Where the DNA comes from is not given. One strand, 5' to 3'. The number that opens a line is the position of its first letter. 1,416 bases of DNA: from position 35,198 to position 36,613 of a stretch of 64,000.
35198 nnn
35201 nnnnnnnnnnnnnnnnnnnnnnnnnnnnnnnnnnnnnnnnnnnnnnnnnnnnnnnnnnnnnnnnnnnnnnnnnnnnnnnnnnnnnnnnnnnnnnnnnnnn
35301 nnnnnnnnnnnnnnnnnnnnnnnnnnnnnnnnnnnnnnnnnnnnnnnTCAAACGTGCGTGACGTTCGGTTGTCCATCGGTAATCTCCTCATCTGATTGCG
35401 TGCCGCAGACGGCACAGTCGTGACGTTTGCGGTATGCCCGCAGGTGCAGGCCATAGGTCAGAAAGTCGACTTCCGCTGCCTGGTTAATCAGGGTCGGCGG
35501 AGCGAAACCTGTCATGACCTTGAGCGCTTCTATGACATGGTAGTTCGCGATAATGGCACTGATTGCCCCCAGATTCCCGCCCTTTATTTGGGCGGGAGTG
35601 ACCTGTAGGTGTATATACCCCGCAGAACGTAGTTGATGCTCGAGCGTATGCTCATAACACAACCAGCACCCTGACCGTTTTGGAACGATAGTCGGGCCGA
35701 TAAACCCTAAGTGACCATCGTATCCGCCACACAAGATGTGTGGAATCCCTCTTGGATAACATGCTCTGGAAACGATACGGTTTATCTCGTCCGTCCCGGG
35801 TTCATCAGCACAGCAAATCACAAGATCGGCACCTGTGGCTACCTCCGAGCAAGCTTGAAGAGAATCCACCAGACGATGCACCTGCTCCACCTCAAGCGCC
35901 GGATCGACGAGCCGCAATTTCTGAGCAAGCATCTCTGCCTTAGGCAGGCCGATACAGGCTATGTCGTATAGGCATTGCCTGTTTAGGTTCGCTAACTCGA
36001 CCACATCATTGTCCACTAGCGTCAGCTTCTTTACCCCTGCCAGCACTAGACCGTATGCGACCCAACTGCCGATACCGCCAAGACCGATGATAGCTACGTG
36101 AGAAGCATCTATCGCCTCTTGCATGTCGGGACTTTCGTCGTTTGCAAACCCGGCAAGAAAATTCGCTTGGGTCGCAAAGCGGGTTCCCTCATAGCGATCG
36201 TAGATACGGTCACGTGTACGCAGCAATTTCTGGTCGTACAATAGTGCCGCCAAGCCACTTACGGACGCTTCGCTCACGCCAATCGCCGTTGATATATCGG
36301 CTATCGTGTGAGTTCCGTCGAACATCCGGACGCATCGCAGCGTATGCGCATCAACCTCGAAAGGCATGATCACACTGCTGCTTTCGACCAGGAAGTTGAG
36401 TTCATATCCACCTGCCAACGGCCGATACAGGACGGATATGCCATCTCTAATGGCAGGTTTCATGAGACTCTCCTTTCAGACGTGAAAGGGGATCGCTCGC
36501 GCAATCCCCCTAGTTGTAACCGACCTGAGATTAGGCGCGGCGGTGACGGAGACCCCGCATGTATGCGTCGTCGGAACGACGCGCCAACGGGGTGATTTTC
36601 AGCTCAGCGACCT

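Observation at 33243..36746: Candidate undescribed RiPP-like peptide-modification locus: RRE-fused MccB/ThiF-like E1 + RRE-fused arginase-family hydrolase + Arg-rich small ORF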

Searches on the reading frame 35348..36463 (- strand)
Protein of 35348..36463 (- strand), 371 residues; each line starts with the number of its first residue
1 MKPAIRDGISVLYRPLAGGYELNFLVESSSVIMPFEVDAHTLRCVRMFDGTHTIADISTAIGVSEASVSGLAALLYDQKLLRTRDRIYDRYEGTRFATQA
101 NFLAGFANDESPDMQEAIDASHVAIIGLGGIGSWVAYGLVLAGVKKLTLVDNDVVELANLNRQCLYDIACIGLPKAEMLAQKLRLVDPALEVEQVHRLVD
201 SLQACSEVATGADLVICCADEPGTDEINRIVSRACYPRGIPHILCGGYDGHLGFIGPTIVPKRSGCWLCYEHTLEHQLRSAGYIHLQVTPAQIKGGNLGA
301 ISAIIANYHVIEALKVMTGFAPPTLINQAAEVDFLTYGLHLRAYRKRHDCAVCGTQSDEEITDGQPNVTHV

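Call 3: search_protein_families(library=pfam, proteins=[window:35348-36463:-], max_evalue=1)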
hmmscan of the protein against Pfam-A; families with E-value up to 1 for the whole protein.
window:35348-36463:- (371 aa): 10 families
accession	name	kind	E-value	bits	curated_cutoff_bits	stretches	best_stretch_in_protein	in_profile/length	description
PF00899.27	ThiF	-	2.6e-43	148.3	28.1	1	112-350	12-236/238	ThiF family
PF12802.13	MarR_2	-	0.0019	18.7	27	1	46-85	15-54/61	MarR family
PF02558.23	ApbA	-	0.021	14.9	22.2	1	123-163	1-39/150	Ketopantoate reductase PanE/ApbA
PF09339.16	HTH_IclR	-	0.024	14.8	22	1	43-83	10-50/52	IclR helix-turn-helix domain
PF16221.11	HTH_47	-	0.028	14.4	27.1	1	40-82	35-77/78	winged helix-turn-helix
PF13241.12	NAD_binding_7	-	0.038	15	22.1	1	121-241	8-88/104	Putative NAD(P)-binding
PF03721.20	UDPG_MGDP_dh_N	-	0.093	12.7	27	1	122-165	2-44/187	UDP-glucose/GDP-mannose dehydrogenase family, NAD binding domain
PF01266.30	DAO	-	0.12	12.4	27.9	1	122-153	1-31/353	FAD dependent oxidoreductase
PF02826.25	2-Hacid_dh_C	-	0.22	11.3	25.1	1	109-144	25-60/178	D-isomer specific 2-hydroxyacid dehydrogenase, NAD binding domain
PF01488.26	Shikimate_DH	-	0.24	11.9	24.3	0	117-164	9-56/138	Shikimate / quinate 5-dehydrogenase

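Call 4: search_protein_families(library=ncbifam, proteins=[window:35348-36463:-], max_evalue=1)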
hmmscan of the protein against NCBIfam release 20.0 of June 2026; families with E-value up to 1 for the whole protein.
window:35348-36463:- (371 aa): 36 families (the best 25 are shown)
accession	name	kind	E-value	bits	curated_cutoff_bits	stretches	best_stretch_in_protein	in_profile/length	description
TIGR02356.1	adenyl_thiF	equivalog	3e-32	111.6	275.25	1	113-316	14-202/203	thiazole biosynthesis adenylyltransferase ThiF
NF006395.0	PRK08644.1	equivalog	1.4e-25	90.2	159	1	99-224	9-132/215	sulfur carrier protein ThiS adenylyltransferase ThiF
NF004281.0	PRK05690.1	subfamily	5.4e-25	88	266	1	113-354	25-249/250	molybdopterin-synthase adenylyltransferase MoeB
NF006444.0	PRK08762.1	equivalog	2.9e-24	85.4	449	1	114-357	141-371/387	molybdopterin-synthase adenylyltransferase MoeB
NF004111.0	PRK05600.1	equivalog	5.6e-22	78.4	437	1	92-323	18-232/371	ThiF family adenylyltransferase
TIGR02355.1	moeB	equivalog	7.9e-22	77.8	376.55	1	113-246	17-146/240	molybdopterin-synthase adenylyltransferase MoeB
TIGR02354.1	thiF_fam2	equivalog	1.3e-20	74.1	152.2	1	109-224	10-123/200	thiamine biosynthesis protein ThiF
NF047750.1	SAMPActivE1UbaA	equivalog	4.7e-20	72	450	1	109-363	21-258/270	SAMP-activating enzyme E1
NF009123.0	PRK12475.1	subfamily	9.7e-18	64.5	510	1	114-356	18-246/338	MoeB/ThiF family adenylyltransferase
NF006204.0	PRK08328.1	equivalog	2.8e-17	63.1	339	1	114-334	21-221/231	hypothetical protein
NF011696.0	PRK15116.1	equivalog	1.2e-15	57.9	304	1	117-250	27-157/268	tRNA cyclic N6-threonylcarbamoyladenosine(37) synthase TcdA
NF006077.0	PRK08223.1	equivalog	1.9e-15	56.6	266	1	112-245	20-151/296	hypothetical protein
NF005902.0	PRK07878.1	equivalog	2.8e-15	56.1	647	1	113-324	35-235/392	adenylyltransferase/sulfurtransferase MoeZ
NF005646.0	PRK07411.1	equivalog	1.2e-14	54.3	633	1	113-320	31-223/390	molybdopterin-synthase adenylyltransferase MoeB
NF058523.1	6A-MBL_cap2_3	equivalog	4.6e-12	45.3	320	1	116-216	295-396/665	anti-phage 6A-MBL system cap2_3 protein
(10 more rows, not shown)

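Call 6: find_homologous_proteins(query=window:35348-36463:-)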
Query window:35348-36463:- (371 aa): 146 proteins with E <= 0.001 among 8000 candidates; the best 120 are listed.
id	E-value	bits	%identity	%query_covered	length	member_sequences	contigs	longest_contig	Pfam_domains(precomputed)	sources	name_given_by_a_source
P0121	5.5e-149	514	61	96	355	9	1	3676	PF00899.28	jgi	jgi:hypothetical protein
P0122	5.6e-142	491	100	61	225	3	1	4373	PF00899.28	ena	-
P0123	2.3e-138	479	60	95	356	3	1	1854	PF00899.28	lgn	-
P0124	1.7e-137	477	60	96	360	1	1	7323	PF00899.28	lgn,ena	-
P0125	2.3e-137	476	61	95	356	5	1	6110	PF00899.28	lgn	-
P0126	2.1e-132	460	60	91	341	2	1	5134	PF00899.28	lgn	-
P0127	9.3e-123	428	53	96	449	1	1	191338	PF00899.28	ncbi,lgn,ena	-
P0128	1.5e-121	424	53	96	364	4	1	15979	PF00899.28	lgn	-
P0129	2.7e-121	423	52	98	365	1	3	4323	PF00899.28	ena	-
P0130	2.6e-120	420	52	97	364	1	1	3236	PF00899.28,PF24064.3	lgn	-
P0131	5.1e-120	419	52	97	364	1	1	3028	PF00899.28,PF24064.3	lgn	-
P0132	1.5e-119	417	53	96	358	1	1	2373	PF00899.28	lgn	-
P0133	4.1e-118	413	51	97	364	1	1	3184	PF00899.28,PF24064.3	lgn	-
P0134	4.5e-118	413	51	97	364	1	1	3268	PF00899.28,PF24064.3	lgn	-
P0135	7.4e-117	409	50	97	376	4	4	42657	PF00899.28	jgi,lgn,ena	-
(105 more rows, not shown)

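Call 15: search_solved_structures(query=window:35348-36463:-, max_evalue=0.001)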
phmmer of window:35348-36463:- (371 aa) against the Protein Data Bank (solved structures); distinct sequences matched with E-value up to 0.001: 76 (the best 60 are shown).
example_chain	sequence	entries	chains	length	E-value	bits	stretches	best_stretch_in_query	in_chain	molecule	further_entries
1jw9_B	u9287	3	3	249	1.7e-19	73.3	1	113-354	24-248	MOLYBDOPTERIN BIOSYNTHESIS MOEB PROTEIN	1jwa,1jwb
3h5a_A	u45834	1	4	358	2.1e-18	69.8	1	101-356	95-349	MccB protein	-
1zud_1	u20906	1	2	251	2.2e-18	69.7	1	109-356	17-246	Adenylyltransferase thiF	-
1zfn_A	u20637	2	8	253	2.2e-18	69.7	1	109-356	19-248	Adenylyltransferase thiF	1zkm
3h5n_A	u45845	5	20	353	3.5e-18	69.1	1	101-355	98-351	MccB protein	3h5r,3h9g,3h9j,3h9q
6om4_A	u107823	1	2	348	5.7e-18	68.3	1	101-354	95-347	MccB protein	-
4d7a_A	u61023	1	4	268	4.1e-14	55.6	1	120-252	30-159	TRNA THREONYLCARBAMOYLADENOSINE DEHYDRATASE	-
4yed_A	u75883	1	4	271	4.2e-14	55.6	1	120-252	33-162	tRNA threonylcarbamoyladenosine dehydratase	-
4d79_A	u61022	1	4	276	4.4e-14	55.5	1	120-252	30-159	TRNA THREONYLCARBAMOYLADENOSINE DEHYDRATASE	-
4rdh_A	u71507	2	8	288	4.9e-14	55.4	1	120-252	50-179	tRNA threonylcarbamoyladenosine dehydratase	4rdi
5ff5_A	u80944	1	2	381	1.3e-13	54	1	57-213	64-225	PaaA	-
3cmm_A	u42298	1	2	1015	2.7e-13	52.9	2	118-205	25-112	Ubiquitin-activating enzyme E1 1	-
6nya_A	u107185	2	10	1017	2.7e-13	52.9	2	118-205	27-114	Ubiquitin-activating enzyme E1 1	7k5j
5l6h_A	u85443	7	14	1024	2.8e-13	52.9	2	118-205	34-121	Ubiquitin-activating enzyme E1 1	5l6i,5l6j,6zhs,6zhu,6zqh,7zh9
4nnj_A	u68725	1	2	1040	2.9e-13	52.9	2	118-205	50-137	Ubiquitin-activating enzyme E1 1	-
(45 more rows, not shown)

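Call 34: find_related_loci(query=A3, collection=genome_contigs, flank=8000)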
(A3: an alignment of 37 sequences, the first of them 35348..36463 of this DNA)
Query A3 (371 aa) in genome_contigs; peptide patterns used: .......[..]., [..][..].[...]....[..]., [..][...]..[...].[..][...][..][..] (x = any residue, [..] = any of these).
142 stretches matched a pattern; 91 encode a relative of the query (tblastn E <= 1e-3); the best 80 are kept; 80 distinct loci.
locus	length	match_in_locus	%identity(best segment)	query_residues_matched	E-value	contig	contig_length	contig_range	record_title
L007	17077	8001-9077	53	1-357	2e-129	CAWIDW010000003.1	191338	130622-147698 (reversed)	MAG: uncultured bacterium isolate MFD04540.bin.3.21 genome assembly, contig: contig_3310, whole genome shotgun sequence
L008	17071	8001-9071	52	2-353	6e-127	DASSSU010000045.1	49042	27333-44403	MAG TPA_asm: Candidatus Paceibacterota bacterium isolate SMAG_U523 k141_396909, whole genome shotgun sequence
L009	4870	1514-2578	53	1-353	1e-127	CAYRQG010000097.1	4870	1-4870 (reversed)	MAG TPA_asm: uncultured Candidatus Peribacteria bacterium isolate SRP278252_co2_356 genome assembly, contig: NODE_37829_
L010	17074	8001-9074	48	3-359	6e-111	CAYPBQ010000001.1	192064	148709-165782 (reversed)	MAG TPA_asm: uncultured Candidatus Saccharibacteria bacterium isolate SRP292972_co3_30 genome assembly, contig: NODE_99_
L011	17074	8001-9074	47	3-359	3e-110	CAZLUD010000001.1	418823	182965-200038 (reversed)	MAG TPA_asm: uncultured Candidatus Saccharibacteria bacterium isolate SRP286056_co2_71 genome assembly, contig: NODE_5_l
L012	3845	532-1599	46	1-354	6e-106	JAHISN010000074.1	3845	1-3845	MAG: Patescibacteria group bacterium isolate MM_PC_MetaG.mb.174 MM_PC_MetaG.mb.174_k141_1565839, whole genome shotgun se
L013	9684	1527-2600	45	1-354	3e-96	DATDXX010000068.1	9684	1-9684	MAG TPA_asm: Candidatus Paceibacterota bacterium isolate SMAG_U8150 k141_1901946, whole genome shotgun sequence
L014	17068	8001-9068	38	5-359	9e-83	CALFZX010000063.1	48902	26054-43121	MAG TPA_asm: uncultured bacterium isolate SRR6007446_bin.20_CONCOCT_v1.1_MAG genome assembly, contig: ERZ724100.258, who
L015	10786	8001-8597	57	156-354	1e-76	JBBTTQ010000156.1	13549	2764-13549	MAG: Patescibacteria group bacterium isolate H52-bin023_1 H52_bin023_1_000000000156, whole genome shotgun sequence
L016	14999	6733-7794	41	2-354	6e-88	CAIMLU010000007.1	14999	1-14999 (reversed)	uncultured bacterium isolate Loclat_bin-20597 genome assembly, contig: bin-20597:07/66, whole genome shotgun sequence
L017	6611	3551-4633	37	4-362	7e-73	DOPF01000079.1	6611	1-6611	MAG TPA_asm: Patescibacteria group bacterium isolate UBA10001 contig_21683, whole genome shotgun sequence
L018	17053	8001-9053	35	5-354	2e-72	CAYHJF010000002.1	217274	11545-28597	MAG TPA_asm: uncultured Candidatus Saccharibacteria bacterium isolate ERP119705_co13_650 genome assembly, contig: NODE_2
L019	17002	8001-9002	29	22-353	3e-53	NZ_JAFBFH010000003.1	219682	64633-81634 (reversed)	Siminovitchia thermophila strain DSM 105453 Ga0454087_03, whole genome shotgun sequence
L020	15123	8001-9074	30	1-353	7e-51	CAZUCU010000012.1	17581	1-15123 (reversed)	MAG TPA_asm: uncultured Candidatus Saccharibacteria bacterium isolate SRP263991_co1_16 genome assembly, contig: NODE_475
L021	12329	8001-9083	31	3-354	9e-49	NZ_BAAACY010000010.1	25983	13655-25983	Virgibacillus salarius strain JCM 12946 sequence010, whole genome shotgun sequence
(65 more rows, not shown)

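Call 45: search_protein_families(library=pfam, proteins=[L019:8999-9991:+, L019:10213-11199:+, L019:11174-11950:+, L019:5077-7593:-, L019:12918-13634:+], max_evalue=0.01)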
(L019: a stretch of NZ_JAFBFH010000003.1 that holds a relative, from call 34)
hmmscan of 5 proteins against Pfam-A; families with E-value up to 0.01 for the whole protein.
L019:8999-9991:+ (330 aa): 1 family
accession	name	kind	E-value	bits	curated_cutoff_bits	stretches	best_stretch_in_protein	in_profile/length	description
PF03279.18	Lip_A_acyltrans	-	4e-06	26.7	22.3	1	102-313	80-286/295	Bacterial lipid A biosynthesis acyltransferase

L019:10213-11199:+ (328 aa): 4 families
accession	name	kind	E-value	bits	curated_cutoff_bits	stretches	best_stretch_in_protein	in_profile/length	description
PF00005.33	ABC_tran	-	1.1e-33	117.2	25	1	27-170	2-136/137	ABC transporter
PF13304.12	AAA_21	-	3.2e-16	60.7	27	1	91-206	161-303/304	AAA domain, putative AbiEii toxin, Type IV TA system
PF02463.25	SMC_N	-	0.0015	18.5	40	0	121-213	121-208/220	RecF/RecN/SMC N terminal domain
PF03215.21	Rad17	-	0.005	17.2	23.8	1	13-101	22-114/186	Rad17 P-loop domain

L019:11174-11950:+ (258 aa): 1 family
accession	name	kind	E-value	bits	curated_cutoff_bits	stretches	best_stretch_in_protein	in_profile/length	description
PF12698.13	ABC2_membrane_3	-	0.0024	17.5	31.6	0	58-239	161-346/347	ABC-2 family transporter protein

L019:5077-7593:- (838 aa): 3 families
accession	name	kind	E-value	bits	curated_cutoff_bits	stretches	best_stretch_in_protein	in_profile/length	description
PF02687.27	FtsX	-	2.5e-22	79.6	25.5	2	254-365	2-110/120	FtsX-like permease C-terminal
PF12704.14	MacB_PCD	-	2.1e-13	51.4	27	2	478-681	14-206/207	MacB-like periplasmic core domain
PF05844.17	YopD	-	0.00059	19.4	25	1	696-743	104-151/297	YopD protein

L019:12918-13634:+ (238 aa): 1 family
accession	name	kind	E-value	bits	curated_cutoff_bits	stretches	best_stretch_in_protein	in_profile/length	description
PF05389.17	MecA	-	3e-24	86.3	22.5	2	142-233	127-220/221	Negative regulator of genetic competence (MecA)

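Call 47: find_related_loci(query=A3, collection=metagenome_contigs, flank=6000)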
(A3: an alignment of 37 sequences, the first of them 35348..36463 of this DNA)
Query A3 (371 aa) in metagenome_contigs; peptide patterns used: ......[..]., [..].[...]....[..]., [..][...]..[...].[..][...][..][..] (x = any residue, [..] = any of these).
506 stretches matched a pattern; 254 encode a relative of the query (tblastn E <= 1e-3); the best 80 are kept; 80 distinct loci.
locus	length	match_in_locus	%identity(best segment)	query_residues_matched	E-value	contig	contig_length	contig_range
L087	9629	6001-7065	62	1-355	3e-155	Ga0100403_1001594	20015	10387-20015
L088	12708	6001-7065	62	1-355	3e-155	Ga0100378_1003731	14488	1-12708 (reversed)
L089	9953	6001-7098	50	1-353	7e-125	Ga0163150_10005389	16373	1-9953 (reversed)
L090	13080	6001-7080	49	1-359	1e-119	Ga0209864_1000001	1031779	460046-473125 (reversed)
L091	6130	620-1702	50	1-357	1e-119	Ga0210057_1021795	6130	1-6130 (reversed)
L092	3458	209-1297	50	1-361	5e-122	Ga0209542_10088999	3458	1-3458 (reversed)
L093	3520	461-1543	50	1-357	4e-121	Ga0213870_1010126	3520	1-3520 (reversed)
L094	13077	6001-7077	50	1-357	6e-118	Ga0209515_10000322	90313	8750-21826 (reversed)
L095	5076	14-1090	50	1-357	3e-118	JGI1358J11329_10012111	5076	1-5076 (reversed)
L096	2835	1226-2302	52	1-357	2e-121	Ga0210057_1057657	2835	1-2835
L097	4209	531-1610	49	1-359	9e-117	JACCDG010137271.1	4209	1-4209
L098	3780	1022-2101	48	1-359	2e-115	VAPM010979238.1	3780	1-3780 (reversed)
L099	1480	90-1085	50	30-359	2e-121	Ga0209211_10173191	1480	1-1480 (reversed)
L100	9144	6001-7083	50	1-357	4e-112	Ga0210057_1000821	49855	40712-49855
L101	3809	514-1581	46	1-354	3e-106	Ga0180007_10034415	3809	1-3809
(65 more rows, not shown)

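Call 54: predict_structure(alignment_id=A3)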
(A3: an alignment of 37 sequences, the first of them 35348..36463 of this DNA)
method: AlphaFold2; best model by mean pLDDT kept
length: 371 residues; sequences in the alignment: 37
mean_pLDDT: 89.4   pTM: 0.86
mean pLDDT of the five models: 89.4, 89.0, 88.7, 88.4, 87.3
residues with pLDDT >= 90: 271; 70-90: 62; 50-70: 24; < 50: 14
segments of 3 or more residues with pLDDT < 50: 358-371
pLDDT, mean of each block of 10 residues (from residue 1): 90 96 93 96 96 96 97 93 68 89 82 88 97 98 98 94 93 98 97 98 98 97 94 97 89 92 95 84 68 67 95 96 95 92 94 70 34 34
secondary structure, 60 per line:
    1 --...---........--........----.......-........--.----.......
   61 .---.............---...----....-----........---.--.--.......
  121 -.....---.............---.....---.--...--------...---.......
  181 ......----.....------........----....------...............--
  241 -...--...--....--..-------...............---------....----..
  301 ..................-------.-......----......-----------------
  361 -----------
elements in order: E3-5 E9-16 E19-26 E31-37 H39-46 H54-61 H65-77 E81-83 H88-91 H97-104 H114-120 E122-126 H130-142 E146-150 H175-186 E191-195 H202-209 E214-217 H224-238 E242-244 E247-249 E252-255 H267-281 H291-294 H299-318 E328-333 E338-343

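Call 57: fold_search(model_id=the predicted structure, library=pdb)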
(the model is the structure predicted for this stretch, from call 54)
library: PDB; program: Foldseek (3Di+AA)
matches with E <= 10: 1667; with E <= 0.001: 254
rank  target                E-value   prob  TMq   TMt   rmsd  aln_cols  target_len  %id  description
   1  3h9j_D                1.1e-24  1.00  0.69  0.76   5.7       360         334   19  Crystal structure of E. coli MccB + AMPCPP + SeMeT MccA (released 2009-06-16)
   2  3h5r_C                1.3e-24  1.00  0.71  0.76   5.7       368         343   18  Crystal structure of E. coli MccB + Succinimide (released 2009-06-16)
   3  3h5r_A                2.1e-24  1.00  0.69  0.74   5.5       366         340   18  Crystal structure of E. coli MccB + Succinimide (released 2009-06-16)
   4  3h5r_D                3.4e-24  1.00  0.69  0.76   5.7       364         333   18  Crystal structure of E. coli MccB + Succinimide (released 2009-06-16)
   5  3h5n_C                3.9e-24  1.00  0.69  0.75   5.7       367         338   18  Crystal structure of E. coli MccB + ATP (released 2009-06-16)
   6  3h5n_D                4.1e-24  1.00  0.69  0.77   5.5       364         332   18  Crystal structure of E. coli MccB + ATP (released 2009-06-16)
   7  3h5n_A                4.4e-24  1.00  0.68  0.74   5.6       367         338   18  Crystal structure of E. coli MccB + ATP (released 2009-06-16)
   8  3h9g_C                5.5e-24  1.00  0.70  0.75   5.5       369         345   18  Crystal structure of E. coli MccB + MccA-N7isoASN (released 2009-06-16)
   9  3h9j_A                5.5e-24  1.00  0.69  0.75   5.6       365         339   18  Crystal structure of E. coli MccB + AMPCPP + SeMeT MccA (released 2009-06-16)
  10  3h9j_C                8.9e-24  1.00  0.70  0.75   5.6       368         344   18  Crystal structure of E. coli MccB + AMPCPP + SeMeT MccA (released 2009-06-16)
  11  3h9g_A                8.9e-24  1.00  0.69  0.73   5.4       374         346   18  Crystal structure of E. coli MccB + MccA-N7isoASN (released 2009-06-16)
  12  6om4_A                1.5e-23  1.00  0.68  0.72   5.8       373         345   17  The structure of Microcin C7 biosynthetic enzyme MccB in complex with N-formylated MccA (released 2019-05-22)
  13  3h9q_C                2.0e-23  1.00  0.70  0.75   5.8       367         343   18  Crystal structure of E. coli MccB + SeMet MccA (released 2009-06-16)
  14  3h9j_B                2.6e-23  1.00  0.69  0.75   5.4       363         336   18  Crystal structure of E. coli MccB + AMPCPP + SeMeT MccA (released 2009-06-16)
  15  3h9g_B                4.2e-23  1.00  0.68  0.73   5.7       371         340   18  Crystal structure of E. coli MccB + MccA-N7isoASN (released 2009-06-16)
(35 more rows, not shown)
